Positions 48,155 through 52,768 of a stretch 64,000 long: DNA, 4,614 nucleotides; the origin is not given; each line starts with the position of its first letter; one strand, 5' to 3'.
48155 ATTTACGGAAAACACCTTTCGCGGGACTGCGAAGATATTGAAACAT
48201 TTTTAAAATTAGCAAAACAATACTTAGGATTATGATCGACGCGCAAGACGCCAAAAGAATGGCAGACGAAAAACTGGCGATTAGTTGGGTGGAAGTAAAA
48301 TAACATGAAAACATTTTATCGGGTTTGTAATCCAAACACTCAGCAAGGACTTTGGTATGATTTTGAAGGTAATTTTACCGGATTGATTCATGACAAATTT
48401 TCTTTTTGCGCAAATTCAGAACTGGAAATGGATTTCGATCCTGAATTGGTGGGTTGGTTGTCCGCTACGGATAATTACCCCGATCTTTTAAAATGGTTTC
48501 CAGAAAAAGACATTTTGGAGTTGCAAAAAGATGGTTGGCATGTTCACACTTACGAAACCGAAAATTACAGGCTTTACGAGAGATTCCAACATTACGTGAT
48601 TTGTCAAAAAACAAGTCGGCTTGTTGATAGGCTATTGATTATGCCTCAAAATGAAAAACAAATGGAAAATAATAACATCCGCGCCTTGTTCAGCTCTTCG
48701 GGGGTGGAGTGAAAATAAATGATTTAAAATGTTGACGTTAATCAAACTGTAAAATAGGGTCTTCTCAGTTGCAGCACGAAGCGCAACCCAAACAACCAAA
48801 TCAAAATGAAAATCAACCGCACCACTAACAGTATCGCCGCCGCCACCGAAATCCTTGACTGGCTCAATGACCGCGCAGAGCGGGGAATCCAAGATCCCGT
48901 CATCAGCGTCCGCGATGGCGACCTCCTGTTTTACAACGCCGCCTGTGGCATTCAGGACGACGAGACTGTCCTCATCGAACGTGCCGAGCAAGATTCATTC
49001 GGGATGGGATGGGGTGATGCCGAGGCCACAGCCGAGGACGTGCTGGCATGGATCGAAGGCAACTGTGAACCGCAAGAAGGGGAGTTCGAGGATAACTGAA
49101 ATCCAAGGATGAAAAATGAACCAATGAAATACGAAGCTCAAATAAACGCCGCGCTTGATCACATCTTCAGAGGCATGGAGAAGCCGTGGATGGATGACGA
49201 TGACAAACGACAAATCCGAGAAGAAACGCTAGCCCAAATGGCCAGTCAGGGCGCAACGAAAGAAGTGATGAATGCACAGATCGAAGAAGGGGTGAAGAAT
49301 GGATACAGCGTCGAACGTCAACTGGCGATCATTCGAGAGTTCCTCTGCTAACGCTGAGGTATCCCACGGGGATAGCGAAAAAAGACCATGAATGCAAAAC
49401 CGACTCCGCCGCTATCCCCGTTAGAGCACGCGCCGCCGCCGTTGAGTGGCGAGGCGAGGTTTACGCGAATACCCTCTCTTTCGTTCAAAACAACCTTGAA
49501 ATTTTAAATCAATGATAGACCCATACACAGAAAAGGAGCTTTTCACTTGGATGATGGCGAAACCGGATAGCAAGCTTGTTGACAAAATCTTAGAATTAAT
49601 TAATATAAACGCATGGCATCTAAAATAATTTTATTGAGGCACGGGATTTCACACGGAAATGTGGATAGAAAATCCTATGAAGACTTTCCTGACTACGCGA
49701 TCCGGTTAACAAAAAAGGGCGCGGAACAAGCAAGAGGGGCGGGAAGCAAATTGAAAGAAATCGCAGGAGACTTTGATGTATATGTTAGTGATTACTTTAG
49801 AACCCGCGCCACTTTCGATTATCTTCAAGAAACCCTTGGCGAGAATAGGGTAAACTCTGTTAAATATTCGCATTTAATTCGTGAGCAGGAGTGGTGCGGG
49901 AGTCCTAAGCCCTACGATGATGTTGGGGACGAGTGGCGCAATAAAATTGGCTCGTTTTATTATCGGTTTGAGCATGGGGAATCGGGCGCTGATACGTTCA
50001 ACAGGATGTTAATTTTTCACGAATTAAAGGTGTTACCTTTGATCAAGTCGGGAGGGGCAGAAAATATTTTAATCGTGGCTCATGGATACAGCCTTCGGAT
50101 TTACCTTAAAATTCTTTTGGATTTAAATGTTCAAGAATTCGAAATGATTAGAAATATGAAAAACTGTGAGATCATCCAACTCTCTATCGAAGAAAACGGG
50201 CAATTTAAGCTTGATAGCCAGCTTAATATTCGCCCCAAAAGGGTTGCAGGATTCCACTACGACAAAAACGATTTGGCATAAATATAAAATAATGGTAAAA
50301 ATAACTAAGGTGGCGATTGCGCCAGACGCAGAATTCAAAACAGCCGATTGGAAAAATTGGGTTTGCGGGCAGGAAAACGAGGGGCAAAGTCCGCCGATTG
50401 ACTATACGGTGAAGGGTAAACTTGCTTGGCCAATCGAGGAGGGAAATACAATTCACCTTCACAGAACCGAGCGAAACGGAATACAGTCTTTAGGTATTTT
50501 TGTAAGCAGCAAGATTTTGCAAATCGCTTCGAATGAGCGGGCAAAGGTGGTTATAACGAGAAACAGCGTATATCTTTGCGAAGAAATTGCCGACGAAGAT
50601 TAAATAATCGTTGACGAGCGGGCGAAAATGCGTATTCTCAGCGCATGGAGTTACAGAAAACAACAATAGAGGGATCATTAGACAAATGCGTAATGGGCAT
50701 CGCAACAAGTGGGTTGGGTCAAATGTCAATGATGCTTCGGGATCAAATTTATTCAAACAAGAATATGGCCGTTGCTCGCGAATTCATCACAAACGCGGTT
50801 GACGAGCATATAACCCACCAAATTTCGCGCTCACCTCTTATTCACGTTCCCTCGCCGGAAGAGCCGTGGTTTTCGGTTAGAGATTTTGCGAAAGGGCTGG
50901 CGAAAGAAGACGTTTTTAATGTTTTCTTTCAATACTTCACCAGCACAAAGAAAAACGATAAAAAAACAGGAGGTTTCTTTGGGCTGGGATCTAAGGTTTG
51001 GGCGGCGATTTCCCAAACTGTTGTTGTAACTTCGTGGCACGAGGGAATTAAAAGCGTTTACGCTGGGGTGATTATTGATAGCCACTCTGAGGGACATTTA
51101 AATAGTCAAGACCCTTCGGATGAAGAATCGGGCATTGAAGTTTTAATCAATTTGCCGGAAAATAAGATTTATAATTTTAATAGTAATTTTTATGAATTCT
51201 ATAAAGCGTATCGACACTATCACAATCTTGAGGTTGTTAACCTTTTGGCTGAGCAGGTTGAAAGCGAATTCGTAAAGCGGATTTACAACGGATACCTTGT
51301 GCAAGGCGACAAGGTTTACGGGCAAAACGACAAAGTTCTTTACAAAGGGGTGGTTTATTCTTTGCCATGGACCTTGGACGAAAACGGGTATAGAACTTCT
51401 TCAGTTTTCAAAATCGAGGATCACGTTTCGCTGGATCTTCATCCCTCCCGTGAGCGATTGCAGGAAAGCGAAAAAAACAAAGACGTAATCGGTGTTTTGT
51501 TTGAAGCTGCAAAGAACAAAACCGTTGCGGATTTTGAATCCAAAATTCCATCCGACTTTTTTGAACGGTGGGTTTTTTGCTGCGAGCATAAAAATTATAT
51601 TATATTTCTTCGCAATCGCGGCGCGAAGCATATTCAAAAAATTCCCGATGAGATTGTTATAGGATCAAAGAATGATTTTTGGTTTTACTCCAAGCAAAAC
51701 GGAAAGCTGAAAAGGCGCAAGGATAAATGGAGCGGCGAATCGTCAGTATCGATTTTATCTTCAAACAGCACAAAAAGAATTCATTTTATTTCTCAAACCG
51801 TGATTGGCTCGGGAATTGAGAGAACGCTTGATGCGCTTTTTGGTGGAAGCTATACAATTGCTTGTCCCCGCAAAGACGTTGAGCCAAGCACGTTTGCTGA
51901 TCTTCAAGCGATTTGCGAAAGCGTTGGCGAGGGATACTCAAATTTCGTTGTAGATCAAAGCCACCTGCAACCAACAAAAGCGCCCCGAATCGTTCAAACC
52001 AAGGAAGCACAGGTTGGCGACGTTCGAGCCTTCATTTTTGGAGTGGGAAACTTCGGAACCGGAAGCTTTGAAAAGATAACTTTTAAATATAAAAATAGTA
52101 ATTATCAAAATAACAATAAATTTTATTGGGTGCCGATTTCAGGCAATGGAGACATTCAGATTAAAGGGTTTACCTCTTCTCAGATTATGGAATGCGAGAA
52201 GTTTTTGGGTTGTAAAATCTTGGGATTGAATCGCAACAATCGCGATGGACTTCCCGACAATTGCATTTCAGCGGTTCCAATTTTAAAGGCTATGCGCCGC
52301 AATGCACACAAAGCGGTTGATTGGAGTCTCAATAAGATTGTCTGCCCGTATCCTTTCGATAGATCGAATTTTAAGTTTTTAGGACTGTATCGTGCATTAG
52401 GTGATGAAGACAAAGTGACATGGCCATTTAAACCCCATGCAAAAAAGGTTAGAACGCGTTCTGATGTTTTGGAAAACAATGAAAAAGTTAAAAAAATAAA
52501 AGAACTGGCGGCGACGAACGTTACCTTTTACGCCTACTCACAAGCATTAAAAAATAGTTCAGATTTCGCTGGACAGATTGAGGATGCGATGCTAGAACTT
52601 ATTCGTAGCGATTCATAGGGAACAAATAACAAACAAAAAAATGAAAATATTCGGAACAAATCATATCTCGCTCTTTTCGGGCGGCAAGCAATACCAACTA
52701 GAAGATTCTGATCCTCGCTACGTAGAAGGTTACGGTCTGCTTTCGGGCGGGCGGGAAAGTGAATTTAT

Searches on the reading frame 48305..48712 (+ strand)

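Call 84: search_protein_families(library=phrogs, proteins=[window:48305-48712:+], max_evalue=0.01)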
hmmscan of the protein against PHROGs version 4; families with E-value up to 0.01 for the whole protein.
window:48305-48712:+ (135 aa): 2 families
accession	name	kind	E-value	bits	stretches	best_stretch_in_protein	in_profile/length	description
phrog_23161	-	unknown function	1.8e-36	126.2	1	2-112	8-116/120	-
phrog_1106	-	unknown function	0.00015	22.6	1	39-112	95-180/227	unknown function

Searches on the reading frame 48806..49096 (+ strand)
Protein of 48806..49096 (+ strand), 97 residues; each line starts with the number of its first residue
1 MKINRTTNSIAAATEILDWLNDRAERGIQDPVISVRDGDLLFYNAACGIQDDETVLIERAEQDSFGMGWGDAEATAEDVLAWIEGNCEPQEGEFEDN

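Call 15: search_protein_families(library=pfam, proteins=[window:48806-49096:+], max_evalue=1)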
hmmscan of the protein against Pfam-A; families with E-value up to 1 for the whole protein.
window:48806-49096:+ (97 aa): 0 families

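Call 16: search_protein_families(library=phrogs, proteins=[window:48806-49096:+], max_evalue=0.1)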
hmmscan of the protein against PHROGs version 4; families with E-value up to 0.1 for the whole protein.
window:48806-49096:+ (97 aa): 0 families

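Call 97: find_homologous_proteins(query=window:48806-49096:+, max_evalue=0.001)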
Query window:48806-49096:+ (97 aa): 3 proteins with E <= 0.001 among 5 candidates.
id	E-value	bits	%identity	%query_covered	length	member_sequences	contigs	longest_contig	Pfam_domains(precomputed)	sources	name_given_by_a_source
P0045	5.2e-53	195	93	100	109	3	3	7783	-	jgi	jgi:hypothetical protein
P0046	2.1e-41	158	82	98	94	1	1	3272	-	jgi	-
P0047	1.2e-35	139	74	91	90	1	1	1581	-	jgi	jgi:hypothetical protein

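Call 98: find_encoding_contigs(protein=P0045, flank=5000, max_places=4)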
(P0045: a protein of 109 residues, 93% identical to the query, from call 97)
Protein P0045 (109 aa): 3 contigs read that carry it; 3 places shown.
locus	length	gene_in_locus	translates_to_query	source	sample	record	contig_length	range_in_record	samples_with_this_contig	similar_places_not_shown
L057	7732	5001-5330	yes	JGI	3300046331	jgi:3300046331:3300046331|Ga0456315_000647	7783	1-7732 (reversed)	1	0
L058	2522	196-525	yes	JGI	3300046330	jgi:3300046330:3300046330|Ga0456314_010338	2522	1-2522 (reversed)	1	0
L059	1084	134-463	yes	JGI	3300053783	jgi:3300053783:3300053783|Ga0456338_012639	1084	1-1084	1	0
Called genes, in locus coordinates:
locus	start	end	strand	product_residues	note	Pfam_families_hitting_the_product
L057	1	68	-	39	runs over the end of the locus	?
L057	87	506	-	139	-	-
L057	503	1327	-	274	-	-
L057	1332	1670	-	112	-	-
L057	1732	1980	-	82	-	-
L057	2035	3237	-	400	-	-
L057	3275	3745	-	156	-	-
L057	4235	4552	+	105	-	-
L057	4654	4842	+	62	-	-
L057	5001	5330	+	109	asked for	-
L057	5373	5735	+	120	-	-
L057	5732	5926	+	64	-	-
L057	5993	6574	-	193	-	-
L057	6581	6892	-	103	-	-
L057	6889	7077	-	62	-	-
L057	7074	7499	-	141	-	-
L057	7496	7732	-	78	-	?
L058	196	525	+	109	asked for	-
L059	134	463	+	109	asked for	-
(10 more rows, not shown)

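Call 99: find_encoding_contigs(protein=P0046, flank=5000, max_places=3)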
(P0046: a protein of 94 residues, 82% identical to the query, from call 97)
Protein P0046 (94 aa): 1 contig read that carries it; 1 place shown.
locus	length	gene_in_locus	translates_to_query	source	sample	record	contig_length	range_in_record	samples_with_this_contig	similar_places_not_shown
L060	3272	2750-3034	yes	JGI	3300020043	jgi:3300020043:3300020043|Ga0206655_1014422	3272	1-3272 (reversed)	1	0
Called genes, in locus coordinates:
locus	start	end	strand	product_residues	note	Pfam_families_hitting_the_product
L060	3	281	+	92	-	?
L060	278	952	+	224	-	-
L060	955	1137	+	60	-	-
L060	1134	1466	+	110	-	-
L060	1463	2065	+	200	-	-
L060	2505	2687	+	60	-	-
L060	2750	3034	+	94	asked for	-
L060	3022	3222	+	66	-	-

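Call 106: search_protein_families(library=phrogs, proteins=[L057:2035-3237:-, L057:503-1327:-, L057:5993-6574:-, L057:3275-3745:-, L057:7074-7499:-, L057:87-506:-, L057:1332-1670:-, L057:6581-6892:-, L057:5373-5735:+, L057:5732-5926:+], max_evalue=0.001)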
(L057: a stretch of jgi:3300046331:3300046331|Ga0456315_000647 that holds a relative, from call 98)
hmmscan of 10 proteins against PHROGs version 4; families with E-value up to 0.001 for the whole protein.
L057:2035-3237:- (400 aa): 4 families
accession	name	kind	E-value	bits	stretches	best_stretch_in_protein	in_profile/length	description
phrog_30390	-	unknown function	3e-11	43.5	1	218-301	450-533/766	-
phrog_38233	-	tail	2.2e-08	33.5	1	221-316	272-362/896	tail fiber protein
phrog_283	-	head and packaging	2.7e-05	24.7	1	5-383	7-376/385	major head protein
phrog_2885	-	tail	0.00069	17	0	242-299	952-3045/4179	baseplate wedge subunit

L057:503-1327:- (274 aa): 0 families

L057:5993-6574:- (193 aa): 1 family
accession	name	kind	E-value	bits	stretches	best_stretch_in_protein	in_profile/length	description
phrog_3000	-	unknown function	4.3e-13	50.4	1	53-177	46-183/209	-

L057:3275-3745:- (156 aa): 0 families

L057:7074-7499:- (141 aa): 0 families

L057:87-506:- (139 aa): 0 families

L057:1332-1670:- (112 aa): 0 families

L057:6581-6892:- (103 aa): 0 families

L057:5373-5735:+ (120 aa): 0 families

L057:5732-5926:+ (64 aa): 1 family
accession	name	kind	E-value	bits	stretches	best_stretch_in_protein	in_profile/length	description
phrog_35980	-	unknown function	3.9e-06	27.9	1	4-52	136-182/198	-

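Call 129: search_protein_families(library=padloc, proteins=[window:48806-49096:+], max_evalue=0.01)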
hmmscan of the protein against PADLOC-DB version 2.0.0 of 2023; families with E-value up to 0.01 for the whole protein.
window:48806-49096:+ (97 aa): 0 families

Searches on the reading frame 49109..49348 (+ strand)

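Call 15: search_protein_families(library=pfam, proteins=[window:49109-49348:+], max_evalue=1)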
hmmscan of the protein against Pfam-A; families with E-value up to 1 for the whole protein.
window:49109-49348:+ (80 aa): 1 family
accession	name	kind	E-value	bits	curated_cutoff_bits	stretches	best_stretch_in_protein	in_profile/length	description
PF13373.11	Dsc3_C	-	0.14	12.8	25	1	18-58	44-86/145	DSC E3 ubiquitin ligase complex subunit 3, C-terminal domain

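Call 16: search_protein_families(library=phrogs, proteins=[window:49109-49348:+], max_evalue=0.1)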
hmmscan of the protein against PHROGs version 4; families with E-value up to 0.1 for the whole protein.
window:49109-49348:+ (80 aa): 0 families

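Call 129: search_protein_families(library=padloc, proteins=[window:49109-49348:+], max_evalue=0.01)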
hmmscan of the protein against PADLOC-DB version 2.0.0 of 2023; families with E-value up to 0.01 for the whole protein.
window:49109-49348:+ (80 aa): 0 families

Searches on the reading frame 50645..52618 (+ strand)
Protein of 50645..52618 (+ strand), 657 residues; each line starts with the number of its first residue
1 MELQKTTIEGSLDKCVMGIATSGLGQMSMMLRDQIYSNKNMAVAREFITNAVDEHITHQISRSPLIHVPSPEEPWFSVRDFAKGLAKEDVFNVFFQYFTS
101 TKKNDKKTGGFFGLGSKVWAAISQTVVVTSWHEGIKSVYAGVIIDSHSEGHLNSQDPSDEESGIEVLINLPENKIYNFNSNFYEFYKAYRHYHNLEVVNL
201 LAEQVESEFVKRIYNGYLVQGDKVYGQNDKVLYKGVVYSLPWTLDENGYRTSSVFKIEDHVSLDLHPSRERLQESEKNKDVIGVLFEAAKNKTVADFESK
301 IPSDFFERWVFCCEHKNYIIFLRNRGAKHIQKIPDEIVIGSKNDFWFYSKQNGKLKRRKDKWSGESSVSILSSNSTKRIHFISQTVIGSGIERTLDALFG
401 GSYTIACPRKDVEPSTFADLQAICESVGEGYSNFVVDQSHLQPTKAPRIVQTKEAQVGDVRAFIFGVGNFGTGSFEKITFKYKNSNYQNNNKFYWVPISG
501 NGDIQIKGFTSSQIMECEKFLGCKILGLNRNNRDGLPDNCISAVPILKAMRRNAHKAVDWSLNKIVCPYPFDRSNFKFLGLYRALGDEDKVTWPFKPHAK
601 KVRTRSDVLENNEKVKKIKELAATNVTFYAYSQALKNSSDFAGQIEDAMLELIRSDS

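Call 12: search_protein_families(library=pfam, proteins=[window:50645-52618:+], max_evalue=0.01)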
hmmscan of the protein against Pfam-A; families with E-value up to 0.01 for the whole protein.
window:50645-52618:+ (657 aa): 1 family
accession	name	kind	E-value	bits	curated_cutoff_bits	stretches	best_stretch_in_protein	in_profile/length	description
PF02518.31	HATPase_c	-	0.0013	19.6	26.4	1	43-126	9-87/111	Histidine kinase-, DNA gyrase B-, and HSP90-like ATPase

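Call 29: find_related_loci(query=window:50645-52615:+, collection=viral_contigs, flank=10000)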
Query window:50645-52615:+ (657 aa) in viral_contigs; peptide patterns used: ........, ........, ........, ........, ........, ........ (x = any residue, [..] = any of these).
15 stretches matched a pattern, but none encodes a relative of the query by tblastn (E <= 1e-3).

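Call 77: find_homologous_proteins(query=window:50645-52615:+, max_evalue=1e-20)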
Query window:50645-52615:+ (657 aa): 13 proteins with E <= 1e-20 among 8000 candidates.
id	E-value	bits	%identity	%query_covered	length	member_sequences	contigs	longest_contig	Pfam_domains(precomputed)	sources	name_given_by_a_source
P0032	0.0e+0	1516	100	100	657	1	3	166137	-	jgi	jgi:hypothetical protein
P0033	9.3e-161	554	47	93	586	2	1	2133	-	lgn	-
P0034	5.9e-45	172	36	49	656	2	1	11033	-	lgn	-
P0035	7.7e-45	172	36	49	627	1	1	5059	PF13589.13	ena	-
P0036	1.8e-38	151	36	42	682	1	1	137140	PF13589.13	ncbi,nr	ncbi:ATP-binding protein [bacterium]|nr:ATP-binding protein [bacterium]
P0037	6.2e-38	149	35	42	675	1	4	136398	PF02518.32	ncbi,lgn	-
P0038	1.4e-37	148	31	59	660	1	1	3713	-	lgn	-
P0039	1.3e-33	134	33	43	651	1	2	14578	-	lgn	-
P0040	8.5e-33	132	32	44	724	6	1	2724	-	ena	-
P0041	2.1e-32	130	32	44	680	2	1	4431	-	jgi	-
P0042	4.2e-27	113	39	26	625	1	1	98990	PF02518.32,PF13589.13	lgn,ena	-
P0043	7.4e-22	96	39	24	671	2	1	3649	-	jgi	jgi:hypothetical protein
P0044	8.0e-21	92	39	23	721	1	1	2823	-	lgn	-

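Call 78: find_encoding_contigs(protein=P0032, flank=10000, max_places=10)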
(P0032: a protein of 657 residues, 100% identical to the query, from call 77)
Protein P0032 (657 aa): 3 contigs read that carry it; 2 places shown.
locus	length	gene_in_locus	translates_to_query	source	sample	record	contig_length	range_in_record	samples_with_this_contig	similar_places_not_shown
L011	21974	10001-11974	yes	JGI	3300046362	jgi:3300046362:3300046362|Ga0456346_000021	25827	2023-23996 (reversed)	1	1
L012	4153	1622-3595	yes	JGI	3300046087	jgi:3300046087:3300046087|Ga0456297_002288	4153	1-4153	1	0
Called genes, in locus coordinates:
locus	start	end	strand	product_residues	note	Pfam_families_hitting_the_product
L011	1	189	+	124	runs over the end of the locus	-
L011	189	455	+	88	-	-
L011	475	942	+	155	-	-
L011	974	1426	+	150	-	-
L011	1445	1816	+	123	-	-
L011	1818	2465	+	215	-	-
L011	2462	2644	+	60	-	-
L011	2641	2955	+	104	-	-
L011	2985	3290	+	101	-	-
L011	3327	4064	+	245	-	PF04012:PspA_IM30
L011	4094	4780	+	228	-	-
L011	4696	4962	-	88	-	-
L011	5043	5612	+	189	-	-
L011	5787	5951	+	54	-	-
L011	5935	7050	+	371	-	-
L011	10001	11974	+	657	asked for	-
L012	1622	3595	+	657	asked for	-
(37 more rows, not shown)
